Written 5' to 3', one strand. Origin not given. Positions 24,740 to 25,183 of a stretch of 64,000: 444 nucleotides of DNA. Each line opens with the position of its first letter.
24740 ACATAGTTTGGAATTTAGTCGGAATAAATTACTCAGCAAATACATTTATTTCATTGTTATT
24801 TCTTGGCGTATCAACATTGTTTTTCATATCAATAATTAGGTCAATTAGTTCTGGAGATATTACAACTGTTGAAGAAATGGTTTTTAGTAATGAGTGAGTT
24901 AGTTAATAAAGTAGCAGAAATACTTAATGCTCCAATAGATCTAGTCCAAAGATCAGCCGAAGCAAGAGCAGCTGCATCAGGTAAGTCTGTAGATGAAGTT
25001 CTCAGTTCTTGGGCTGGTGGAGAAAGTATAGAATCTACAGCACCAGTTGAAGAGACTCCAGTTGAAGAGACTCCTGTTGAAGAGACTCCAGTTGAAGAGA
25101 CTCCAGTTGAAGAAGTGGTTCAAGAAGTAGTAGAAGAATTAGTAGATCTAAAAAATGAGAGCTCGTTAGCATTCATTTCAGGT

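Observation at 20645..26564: A shared ~40-aa N-terminal module plus low-complexity linker on three different respiratory subunits in two divergent operons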

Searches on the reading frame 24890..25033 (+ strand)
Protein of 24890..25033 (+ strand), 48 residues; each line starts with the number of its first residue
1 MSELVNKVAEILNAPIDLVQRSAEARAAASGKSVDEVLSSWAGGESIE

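Call 4: search_protein_families(library=pfam, proteins=[window:24890-25033:+], max_evalue=10)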
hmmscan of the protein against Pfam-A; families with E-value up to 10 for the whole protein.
seq(48 aa): 1 family
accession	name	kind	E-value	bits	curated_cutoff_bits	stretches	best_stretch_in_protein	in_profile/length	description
PF08827.16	DUF1805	-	0.0049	17.5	29.5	1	4-39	27-62/64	Domain of unknown function (DUF1805)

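Call 11: find_homologous_proteins(query=A4, max_evalue=1)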
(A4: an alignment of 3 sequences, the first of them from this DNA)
Query A4 (3 sequences) (44 aa, profile of the alignment): 95 proteins with E <= 1 among 96 candidates.
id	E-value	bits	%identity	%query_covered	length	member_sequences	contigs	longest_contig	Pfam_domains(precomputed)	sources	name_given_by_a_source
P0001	1.5e-25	106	95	100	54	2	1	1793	-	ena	-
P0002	3.1e-25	105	100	100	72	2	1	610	-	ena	-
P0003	3.1e-25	105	100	100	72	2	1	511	-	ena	-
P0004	3.3e-25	105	95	100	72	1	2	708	-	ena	-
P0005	4.0e-25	105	93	100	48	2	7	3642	-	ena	-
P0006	1.3e-24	103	98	100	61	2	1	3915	-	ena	-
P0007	4.6e-24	102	93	98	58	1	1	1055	-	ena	-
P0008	5.9e-24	101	89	100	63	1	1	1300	-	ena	-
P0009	6.2e-24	101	95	95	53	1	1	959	-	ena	-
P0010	7.4e-24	101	91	100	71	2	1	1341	-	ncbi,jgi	-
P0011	1.5e-23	100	91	100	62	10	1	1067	-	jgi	-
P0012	1.8e-23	100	91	100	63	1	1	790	-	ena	-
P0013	1.8e-23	100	91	100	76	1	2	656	-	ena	-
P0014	2.0e-23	99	91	100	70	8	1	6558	-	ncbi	-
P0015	2.2e-23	99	91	100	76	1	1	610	-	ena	-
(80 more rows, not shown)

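Call 21: search_solved_structures(query=A5, max_evalue=10, show_alignments=3)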
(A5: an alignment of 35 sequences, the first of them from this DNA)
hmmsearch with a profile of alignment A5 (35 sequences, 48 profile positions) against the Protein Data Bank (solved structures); distinct sequences matched with E-value up to 10: 10.
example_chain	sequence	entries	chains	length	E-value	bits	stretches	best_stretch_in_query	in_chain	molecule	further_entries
8etq_A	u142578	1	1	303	0.11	15.5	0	27-37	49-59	k-cTRP5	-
2z1n_A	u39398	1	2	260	0.46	13.5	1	23-42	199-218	dehydrogenase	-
8jvp_A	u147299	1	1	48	0.65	13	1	17-34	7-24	Ph1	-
4yy2_A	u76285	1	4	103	0.65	13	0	27-37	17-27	dTor_3x33L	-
4yy5_A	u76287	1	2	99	0.66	13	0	27-37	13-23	dTor_3x33L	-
1by6_A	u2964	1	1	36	0.72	12.9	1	17-45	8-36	APOLIPOPROTEIN C-II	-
5wp0_A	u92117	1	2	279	1.1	12.3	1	4-21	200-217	NH(3)-dependent NAD(+) synthetase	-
2e18_A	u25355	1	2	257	1.4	11.9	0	7-21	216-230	NH(3)-dependent NAD(+) synthetase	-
7dxz_A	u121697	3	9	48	1.9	11.6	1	18-34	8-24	mk2h_deltaMILPYS protein | mk2h_deltaMILPYS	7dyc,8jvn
8jvo_A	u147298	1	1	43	2.1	11.4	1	18-34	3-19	mk2h_deltaMILPYS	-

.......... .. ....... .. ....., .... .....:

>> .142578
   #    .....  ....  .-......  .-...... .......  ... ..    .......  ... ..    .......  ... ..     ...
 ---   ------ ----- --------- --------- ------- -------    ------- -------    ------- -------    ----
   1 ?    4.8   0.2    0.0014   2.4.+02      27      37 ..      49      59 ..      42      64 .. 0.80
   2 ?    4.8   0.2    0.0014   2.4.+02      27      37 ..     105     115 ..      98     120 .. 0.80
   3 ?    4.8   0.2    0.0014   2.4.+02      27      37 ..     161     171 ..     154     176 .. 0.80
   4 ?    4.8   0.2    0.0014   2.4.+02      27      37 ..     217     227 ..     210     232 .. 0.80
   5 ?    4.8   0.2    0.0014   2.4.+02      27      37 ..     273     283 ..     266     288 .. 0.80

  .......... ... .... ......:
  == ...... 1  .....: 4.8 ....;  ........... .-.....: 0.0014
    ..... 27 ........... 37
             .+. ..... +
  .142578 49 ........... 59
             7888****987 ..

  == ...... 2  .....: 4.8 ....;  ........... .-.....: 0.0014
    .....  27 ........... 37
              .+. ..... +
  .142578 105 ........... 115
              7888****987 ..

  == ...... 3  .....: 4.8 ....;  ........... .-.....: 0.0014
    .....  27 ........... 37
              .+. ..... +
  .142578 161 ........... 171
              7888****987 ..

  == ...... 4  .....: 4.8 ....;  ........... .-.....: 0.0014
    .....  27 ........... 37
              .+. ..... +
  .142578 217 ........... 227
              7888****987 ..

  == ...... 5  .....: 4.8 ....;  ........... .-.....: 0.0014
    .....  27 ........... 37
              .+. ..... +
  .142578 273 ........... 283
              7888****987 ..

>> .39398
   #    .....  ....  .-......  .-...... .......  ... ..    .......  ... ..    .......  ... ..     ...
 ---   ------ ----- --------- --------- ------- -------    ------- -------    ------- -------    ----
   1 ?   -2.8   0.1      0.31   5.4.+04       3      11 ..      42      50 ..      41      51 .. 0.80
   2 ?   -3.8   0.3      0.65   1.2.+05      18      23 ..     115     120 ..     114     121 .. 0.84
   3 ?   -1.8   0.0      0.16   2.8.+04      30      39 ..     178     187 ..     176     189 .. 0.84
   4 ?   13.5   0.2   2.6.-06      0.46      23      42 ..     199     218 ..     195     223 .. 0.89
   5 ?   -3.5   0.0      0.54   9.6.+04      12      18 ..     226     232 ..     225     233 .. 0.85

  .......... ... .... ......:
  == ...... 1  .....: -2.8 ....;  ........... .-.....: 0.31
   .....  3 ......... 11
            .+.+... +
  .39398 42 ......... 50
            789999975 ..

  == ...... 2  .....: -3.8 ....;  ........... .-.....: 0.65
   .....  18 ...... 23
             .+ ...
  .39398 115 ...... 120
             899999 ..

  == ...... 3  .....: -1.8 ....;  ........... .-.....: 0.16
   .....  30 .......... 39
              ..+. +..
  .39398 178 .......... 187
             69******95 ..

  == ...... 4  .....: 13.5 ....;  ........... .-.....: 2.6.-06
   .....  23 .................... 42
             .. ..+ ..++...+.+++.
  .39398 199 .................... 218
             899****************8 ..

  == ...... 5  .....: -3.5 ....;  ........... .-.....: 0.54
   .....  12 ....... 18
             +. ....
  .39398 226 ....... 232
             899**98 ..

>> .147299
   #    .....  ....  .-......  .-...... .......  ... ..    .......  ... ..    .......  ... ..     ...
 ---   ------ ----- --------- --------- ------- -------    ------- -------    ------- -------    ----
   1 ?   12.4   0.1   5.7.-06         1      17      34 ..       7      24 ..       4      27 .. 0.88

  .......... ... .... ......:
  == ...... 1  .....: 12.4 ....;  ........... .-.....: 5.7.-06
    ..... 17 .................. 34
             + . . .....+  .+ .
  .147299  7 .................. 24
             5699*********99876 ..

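Call 22: search_protein_families(library=pfam, alignment_id=A5, max_evalue=10)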
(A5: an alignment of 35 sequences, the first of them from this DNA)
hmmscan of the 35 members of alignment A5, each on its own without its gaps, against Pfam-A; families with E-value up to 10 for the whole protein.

A. member 1, seq(48 aa): 1 family
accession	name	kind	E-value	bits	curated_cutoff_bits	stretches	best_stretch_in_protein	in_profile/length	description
PF08827.16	DUF1805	-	0.0049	17.5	29.5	1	4-39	27-62/64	Domain of unknown function (DUF1805)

B. families by the number of members that match (of 35 scanned): 7 families
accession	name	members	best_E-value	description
PF01187.23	MIF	3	0.076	Macrophage migration inhibitory factor (MIF)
PF08827.16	DUF1805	2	0.0018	Domain of unknown function (DUF1805)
PF13384.12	HTH_23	2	0.075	Homeodomain-like domain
PF22564.2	HAAS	1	0.043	HAAS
PF12085.13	DUF3562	1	0.079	Protein of unknown function (DUF3562)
PF13518.12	HTH_28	1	0.16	Helix-turn-helix domain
PF23577.1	LysM_RLK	1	0.22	LysM domain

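Call 38: predict_structure(alignment_id=A7)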
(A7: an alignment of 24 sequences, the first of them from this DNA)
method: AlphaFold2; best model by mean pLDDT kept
length: 45 residues; sequences in the alignment: 24
mean_pLDDT: 88.6   pTM: 0.63
mean pLDDT of the five models: 88.6, 88.3, 88.3, 87.4, 84.5
residues with pLDDT >= 90: 35; 70-90: 7; 50-70: 2; < 50: 1
segments of 3 or more residues with pLDDT < 50: none
pLDDT, mean of each block of 10 residues (from residue 1): 86 92 93 91 71
secondary structure, 60 per line:
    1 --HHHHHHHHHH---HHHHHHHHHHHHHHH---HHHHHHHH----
elements in order: H3-12 H16-30 H34-41

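Call 40: fold_search(model_id=the predicted structure, library=pdb)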
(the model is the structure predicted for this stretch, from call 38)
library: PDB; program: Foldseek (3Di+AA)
matches with E <= 10: 12; with E <= 0.001: 0
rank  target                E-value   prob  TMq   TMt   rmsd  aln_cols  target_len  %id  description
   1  4yxx                  1.8e+00  0.93  0.80  0.18   0.9        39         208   20  Computationally designed left-handed alpha/alpha toroid with 6 repeats (released 2015-12-16)
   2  9gvf                  2.5e+00  0.85  0.74  0.16   0.7        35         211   20  Crystal structure of a computationally designed protein (released 2025-10-08)
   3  4yxy_A                5.0e+00  0.13  0.41  0.25   2.6        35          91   26  Computationally designed left-handed alpha/alpha toroid with 9 repeats; two linked rings of 12 repeats each structure (released 2015-12-16)
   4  9h3c                  6.1e+00  0.57  0.78  0.18   1.0        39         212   18  De novo designed alpha helical toroidal protein with a Ru-cofactor (released 2025-10-22)
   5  8dot                  6.4e+00  0.18  0.55  0.18   4.5        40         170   22  Structure of a methane clathrate binding protein (released 2023-09-13)
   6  8c3w                  6.9e+00  0.51  0.74  0.16   0.7        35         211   26  Crystal structure of a computationally designed heme binding protein, dnHEM1 (released 2023-07-05)
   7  8y46_A                6.9e+00  0.25  0.46  0.09   1.5        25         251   40  Crystal structure of L-2-keto-3-deoxyfuconate 4-dehydrogenase bound to L-KDF or L-2,4-DKDF (released 2024-07-10)
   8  8y46_B                7.3e+00  0.23  0.45  0.09   1.5        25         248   40  Crystal structure of L-2-keto-3-deoxyfuconate 4-dehydrogenase bound to L-KDF or L-2,4-DKDF (released 2024-07-10)
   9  8xwk_B                8.3e+00  0.21  0.46  0.09   1.5        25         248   40  Crystal structure of L-2-keto-3-deoxyfuconate 4-dehydrogenase from Herbaspillum huttiense (apo form) (released 2024-07-10)
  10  8xwk_C                8.3e+00  0.21  0.46  0.09   1.5        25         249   40  Crystal structure of L-2-keto-3-deoxyfuconate 4-dehydrogenase from Herbaspillum huttiense (apo form) (released 2024-07-10)
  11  9fia_Bk               8.8e+00  0.08  0.44  0.06   6.8        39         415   26  SSU(body) structure derived from the SSU sample of the mitoribosome from T. gondii. (released 2024-12-11)
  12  8y4b_A                9.4e+00  0.28  0.50  0.10   0.9        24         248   33  Crystal structure of L-2-keto-3-deoxyfuconate 4-dehydrogenase bound to L-2,4-DKDF and NADH (released 2024-07-10)

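Call 41: search_protein_representatives(alignment_id=A7)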
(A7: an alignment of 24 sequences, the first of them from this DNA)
Query: 24 sequences, 45 profile positions. Proteins with E-value up to 0.001 (for the whole library): 447; up to 1e-10: 266; up to 1e-30: 18. The best 150 are listed.
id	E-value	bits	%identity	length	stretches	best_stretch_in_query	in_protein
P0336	4.3e-65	231.3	-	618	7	6-43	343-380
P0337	3.6e-54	196.3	-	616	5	4-42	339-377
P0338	1.4e-52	191.3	-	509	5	4-42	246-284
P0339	1.2e-46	172.3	-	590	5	5-45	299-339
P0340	7.8e-46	169.6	-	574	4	1-43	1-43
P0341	1.2e-45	169.0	-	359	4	1-44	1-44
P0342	2.4e-43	161.7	-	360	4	4-42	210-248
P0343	1.5e-37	143.1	-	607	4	1-43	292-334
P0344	1.1e-35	137.2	-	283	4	4-42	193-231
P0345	1.2e-35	137.0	-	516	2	1-45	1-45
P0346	3.1e-35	135.7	-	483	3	1-42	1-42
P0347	4.6e-34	132.0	-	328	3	1-44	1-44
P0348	5.0e-33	128.6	-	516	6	7-43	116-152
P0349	9.8e-33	127.7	-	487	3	1-43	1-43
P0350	1.5e-32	127.1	-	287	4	7-43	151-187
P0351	2.0e-32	126.7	-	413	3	7-44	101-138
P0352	1.3e-31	124.1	-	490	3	4-42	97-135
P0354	2.6e-30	120.0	-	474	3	1-45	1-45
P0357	1.0e-27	111.7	-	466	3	4-42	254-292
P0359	1.5e-27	111.1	-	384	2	1-43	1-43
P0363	2.0e-25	104.3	-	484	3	1-44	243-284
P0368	1.0e-21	92.4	-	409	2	1-43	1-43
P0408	5.0e-18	80.6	-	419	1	1-45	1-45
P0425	5.2e-17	77.4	-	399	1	1-45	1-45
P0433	9.7e-17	76.5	-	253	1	1-45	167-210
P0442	2.2e-16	75.4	-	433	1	1-44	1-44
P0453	4.3e-16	74.4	-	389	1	1-45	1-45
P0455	5.2e-16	74.2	-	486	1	1-45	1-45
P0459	6.4e-16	73.9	-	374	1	1-45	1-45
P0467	1.2e-15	73.0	-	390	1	1-45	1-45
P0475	1.7e-15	72.6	-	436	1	1-45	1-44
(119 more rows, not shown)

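Call 44: search_protein_families(library=pfam, proteins=[P0408, P0455, P0425, P0459, P0433, P0442, P0338, P0336, P0351, P0475], max_evalue=0.01)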
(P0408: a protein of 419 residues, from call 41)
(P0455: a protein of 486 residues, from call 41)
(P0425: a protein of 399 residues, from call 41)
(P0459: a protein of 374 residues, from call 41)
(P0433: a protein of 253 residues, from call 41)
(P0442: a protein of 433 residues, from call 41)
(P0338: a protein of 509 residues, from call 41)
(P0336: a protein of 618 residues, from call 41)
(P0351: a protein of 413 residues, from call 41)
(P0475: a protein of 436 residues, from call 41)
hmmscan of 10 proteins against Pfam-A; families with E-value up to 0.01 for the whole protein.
P0408 (419 aa): 0 families

P0455 (486 aa): 2 families
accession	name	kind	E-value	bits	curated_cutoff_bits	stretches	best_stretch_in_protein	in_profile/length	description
PF06525.17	SoxE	-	0.00042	20.3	21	1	440-483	101-145/149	Sulfocyanin (SoxE) domain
PF00127.26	Copper-bind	-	0.00053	20.8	21.2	1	438-476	63-98/99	Copper binding proteins, plastocyanin/azurin family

P0425 (399 aa): 0 families

P0459 (374 aa): 0 families

P0433 (253 aa): 0 families

P0442 (433 aa): 2 families
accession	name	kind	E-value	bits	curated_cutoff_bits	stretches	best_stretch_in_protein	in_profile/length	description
PF00034.26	Cytochrom_C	-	1.2e-15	59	21.3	2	327-413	2-85/90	Cytochrome c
PF13442.11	Cytochrome_CBB3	-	3.4e-15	56.6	27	2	325-413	2-67/68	Cytochrome C oxidase, cbb3-type, subunit III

P0338 (509 aa): 1 family
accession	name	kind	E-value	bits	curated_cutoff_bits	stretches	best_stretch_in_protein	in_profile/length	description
PF10671.14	TcpQ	-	0.0017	18.8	27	0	108-125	7-24/80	Toxin co-regulated pilus biosynthesis protein Q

P0336 (618 aa): 1 family
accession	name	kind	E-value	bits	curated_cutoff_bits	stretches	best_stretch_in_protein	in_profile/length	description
PF11647.13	MLD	-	0.0095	16.5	35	0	293-316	8-31/81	Membrane Localization Domain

P0351 (413 aa): 1 family
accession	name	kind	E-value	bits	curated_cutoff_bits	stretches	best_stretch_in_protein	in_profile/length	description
PF01187.23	MIF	-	3.1e-05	24.7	22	0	41-75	10-44/114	Macrophage migration inhibitory factor (MIF)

P0475 (436 aa): 0 families

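Call 45: list_cluster_members(proteins=[P0336, P0337, P0338, P0339, P0340, P0343, P0348, P0408, P0455, P0351])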
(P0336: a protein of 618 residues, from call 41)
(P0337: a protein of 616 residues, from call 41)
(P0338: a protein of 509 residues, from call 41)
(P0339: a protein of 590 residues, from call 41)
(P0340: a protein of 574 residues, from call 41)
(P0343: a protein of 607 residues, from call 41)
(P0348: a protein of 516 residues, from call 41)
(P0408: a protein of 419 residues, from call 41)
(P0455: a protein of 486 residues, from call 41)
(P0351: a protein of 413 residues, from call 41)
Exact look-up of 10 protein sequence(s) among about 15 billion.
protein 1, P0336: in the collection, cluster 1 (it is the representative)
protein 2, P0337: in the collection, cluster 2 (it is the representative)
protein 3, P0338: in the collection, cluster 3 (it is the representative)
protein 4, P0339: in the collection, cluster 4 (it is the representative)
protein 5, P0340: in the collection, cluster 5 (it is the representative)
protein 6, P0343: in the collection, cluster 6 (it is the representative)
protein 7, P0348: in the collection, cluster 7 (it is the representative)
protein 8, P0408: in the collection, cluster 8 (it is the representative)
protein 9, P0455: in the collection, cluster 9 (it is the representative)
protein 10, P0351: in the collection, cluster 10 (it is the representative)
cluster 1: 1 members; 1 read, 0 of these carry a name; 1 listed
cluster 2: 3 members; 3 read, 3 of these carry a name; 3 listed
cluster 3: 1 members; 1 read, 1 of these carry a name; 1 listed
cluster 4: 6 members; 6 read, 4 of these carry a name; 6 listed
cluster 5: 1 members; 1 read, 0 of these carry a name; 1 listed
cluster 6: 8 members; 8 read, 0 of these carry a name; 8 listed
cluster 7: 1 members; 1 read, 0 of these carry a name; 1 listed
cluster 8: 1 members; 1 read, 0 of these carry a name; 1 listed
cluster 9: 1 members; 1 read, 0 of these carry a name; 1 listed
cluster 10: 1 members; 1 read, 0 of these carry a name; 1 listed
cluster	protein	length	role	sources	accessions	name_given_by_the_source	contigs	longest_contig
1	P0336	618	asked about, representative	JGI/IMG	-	-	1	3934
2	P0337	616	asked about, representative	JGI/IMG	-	mono/diheme cytochrome c family protein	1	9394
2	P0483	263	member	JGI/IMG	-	mono/diheme cytochrome c family protein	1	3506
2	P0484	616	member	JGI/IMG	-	mono/diheme cytochrome c family protein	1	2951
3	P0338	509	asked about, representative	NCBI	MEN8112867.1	MAG: hypothetical protein ABFS21_00650 [Actinomycetota bacterium]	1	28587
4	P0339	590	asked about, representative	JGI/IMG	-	hypothetical protein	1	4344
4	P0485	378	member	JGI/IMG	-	hypothetical protein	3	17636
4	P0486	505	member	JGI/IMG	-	hypothetical protein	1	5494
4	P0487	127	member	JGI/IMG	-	quinol-cytochrome oxidoreductase complex cytochrome b subunit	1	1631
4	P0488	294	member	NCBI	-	-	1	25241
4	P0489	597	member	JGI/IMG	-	-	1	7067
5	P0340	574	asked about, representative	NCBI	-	-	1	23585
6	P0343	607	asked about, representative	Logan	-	-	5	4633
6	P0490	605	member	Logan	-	-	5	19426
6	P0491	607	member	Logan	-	-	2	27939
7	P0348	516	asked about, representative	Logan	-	-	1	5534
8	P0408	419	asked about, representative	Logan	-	-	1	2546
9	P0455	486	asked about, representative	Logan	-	-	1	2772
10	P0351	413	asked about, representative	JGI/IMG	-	-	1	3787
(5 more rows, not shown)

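Call 48: find_encoding_contigs(protein=P0459, flank=10000, max_places=4)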
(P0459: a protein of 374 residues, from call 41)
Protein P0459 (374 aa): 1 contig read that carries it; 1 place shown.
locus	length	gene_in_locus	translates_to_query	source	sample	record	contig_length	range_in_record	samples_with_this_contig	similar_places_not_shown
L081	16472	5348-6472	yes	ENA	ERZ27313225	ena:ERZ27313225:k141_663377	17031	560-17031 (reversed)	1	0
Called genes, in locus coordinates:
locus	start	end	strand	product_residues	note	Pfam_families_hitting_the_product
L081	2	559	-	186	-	?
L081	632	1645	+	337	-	PF02790:COX2_TM, PF00116:COX2, PF00034:Cytochrom_C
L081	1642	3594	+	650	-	PF00115:COX1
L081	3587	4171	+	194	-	PF00510:COX3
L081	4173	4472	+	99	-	PF03626:COX4_pro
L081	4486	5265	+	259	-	PF09678:Caa3_CtaG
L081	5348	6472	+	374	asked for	-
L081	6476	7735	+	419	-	PF00463:ICL, PF13714:PEP_mutase, PF00463:ICL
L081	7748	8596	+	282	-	PF00106:adh_short, PF08659:KR (weak), PF13561:adh_short_C2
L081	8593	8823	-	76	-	PF09855:Zn_ribbon_13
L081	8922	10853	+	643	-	PF00127:Copper-bind, PF22842:Pel9A-like_beta_helix, PF13229:Beta_helix (weak)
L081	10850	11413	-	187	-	PF01545:Cation_efflux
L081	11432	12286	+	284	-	PF00294:PfkB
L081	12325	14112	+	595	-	PF02771:Acyl-CoA_dh_N, PF02770:Acyl-CoA_dh_M, PF00441:Acyl-CoA_dh_1, PF22924:ACOX_C_alpha1, PF12806:Acyl-CoA_dh_C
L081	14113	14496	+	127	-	PF02629:CoA_binding (weak), PF13380:CoA_binding_2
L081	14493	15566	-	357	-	PF02646:RmuC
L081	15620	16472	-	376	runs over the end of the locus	PF13439:Glyco_transf_4, PF20706:GT4-conflict (weak), PF00534:Glycos_transf_1, PF13692:Glyco_trans_1_4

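Call 50: find_encoding_contigs(protein=P0338, flank=10000, max_places=2)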
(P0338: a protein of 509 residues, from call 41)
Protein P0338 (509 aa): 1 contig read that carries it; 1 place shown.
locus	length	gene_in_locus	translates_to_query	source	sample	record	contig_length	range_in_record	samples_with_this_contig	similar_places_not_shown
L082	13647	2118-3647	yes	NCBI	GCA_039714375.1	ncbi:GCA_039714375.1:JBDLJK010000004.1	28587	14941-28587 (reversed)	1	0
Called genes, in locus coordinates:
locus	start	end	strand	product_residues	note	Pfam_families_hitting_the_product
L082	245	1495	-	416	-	PF00890:FAD_binding_2 (weak), PF01266:DAO (weak), PF01494:FAD_binding_3, PF04820:Trp_halogenase (faint), PF07992:Pyr_redox_2 (weak), PF12831:FAD_oxidored (weak), PF13450:NAD_binding_8 (weak), PF01266:DAO (weak)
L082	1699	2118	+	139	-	-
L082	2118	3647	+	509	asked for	-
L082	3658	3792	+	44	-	-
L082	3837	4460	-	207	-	PF06971:Put_DNA-bind_N, PF02629:CoA_binding, PF01408:GFO_IDH_MocA (weak)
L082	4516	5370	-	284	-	PF01887:SAM_HAT_N, PF20257:SAM_HAT_C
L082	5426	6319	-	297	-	PF00682:HMGL-like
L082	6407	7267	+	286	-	-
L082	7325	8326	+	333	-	PF02597:ThiS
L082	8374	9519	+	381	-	PF01551:Peptidase_M23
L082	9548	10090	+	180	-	PF22802:RsiG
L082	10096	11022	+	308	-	PF06089:Asparaginase_II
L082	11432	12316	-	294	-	PF16575:CLP1_P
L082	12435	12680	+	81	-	PF02627:CMD (weak)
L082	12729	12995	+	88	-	-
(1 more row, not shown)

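Call 51: find_encoding_contigs(protein=P0340, flank=10000, max_places=2)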
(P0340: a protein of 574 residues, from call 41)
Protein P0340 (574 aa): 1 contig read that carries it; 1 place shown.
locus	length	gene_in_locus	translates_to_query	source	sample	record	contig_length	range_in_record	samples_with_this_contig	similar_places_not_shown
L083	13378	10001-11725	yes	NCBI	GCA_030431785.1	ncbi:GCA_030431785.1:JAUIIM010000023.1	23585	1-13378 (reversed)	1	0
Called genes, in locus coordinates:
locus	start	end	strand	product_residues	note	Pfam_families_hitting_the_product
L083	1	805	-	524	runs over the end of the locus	PF00034:Cytochrom_C (weak), PF13442:Cytochrome_CBB3 (weak)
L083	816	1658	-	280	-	PF00355:Rieske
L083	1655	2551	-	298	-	-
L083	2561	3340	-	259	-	PF01292:Ni_hydr_CYTB (weak), PF00033:Cytochrome_B, PF14358:DUF4405 (weak), PF13631:Cytochrom_B_N_2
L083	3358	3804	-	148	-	PF13484:Fer4_16 (faint), PF13187:Fer4_9 (faint), PF14697:Fer4_21 (faint), PF12797:Fer4_2 (faint), PF12837:Fer4_6 (faint), PF13237:Fer4_10 (weak), PF12838:Fer4_7, PF00037:Fer4 (weak)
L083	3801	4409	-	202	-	-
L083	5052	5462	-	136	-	PF02082:Rrf2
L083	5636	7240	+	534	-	PF07731:Cu-oxidase_2 (faint), PF13473:Cupredoxin_1 (faint), PF00127:Copper-bind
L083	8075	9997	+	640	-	PF02433:FixO, PF00034:Cytochrom_C (faint)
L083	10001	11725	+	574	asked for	-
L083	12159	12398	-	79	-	PF04993:TfoX_N (weak)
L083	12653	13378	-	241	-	?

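Call 58: find_encoding_contigs(protein=P0453, flank=10000, max_places=2)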
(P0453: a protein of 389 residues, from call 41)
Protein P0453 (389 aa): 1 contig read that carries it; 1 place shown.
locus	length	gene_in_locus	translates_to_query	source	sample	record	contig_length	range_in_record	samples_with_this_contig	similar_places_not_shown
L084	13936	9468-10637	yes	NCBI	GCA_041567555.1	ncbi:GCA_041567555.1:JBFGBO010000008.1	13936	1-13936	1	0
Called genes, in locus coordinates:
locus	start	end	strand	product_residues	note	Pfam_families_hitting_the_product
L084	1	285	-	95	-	?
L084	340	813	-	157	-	PF03449:GreA_GreB_N, PF01272:GreA_GreB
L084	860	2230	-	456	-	PF02771:Acyl-CoA_dh_N, PF02770:Acyl-CoA_dh_M, PF00441:Acyl-CoA_dh_1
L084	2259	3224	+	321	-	PF00586:AIRS, PF02769:AIRS_C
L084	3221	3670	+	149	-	-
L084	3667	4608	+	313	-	PF00561:Abhydrolase_1, PF12146:Hydrolase_4, PF12697:Abhydrolase_6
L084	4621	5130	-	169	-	PF07920:DUF1684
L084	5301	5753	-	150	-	PF00582:Usp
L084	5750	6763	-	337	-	PF03741:TerC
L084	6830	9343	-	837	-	PF01804:Penicil_amidase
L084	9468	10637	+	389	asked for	-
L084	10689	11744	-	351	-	PF12902:Ferritin-like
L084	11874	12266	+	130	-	PF00903:Glyoxalase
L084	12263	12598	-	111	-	-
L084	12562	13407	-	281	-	PF09678:Caa3_CtaG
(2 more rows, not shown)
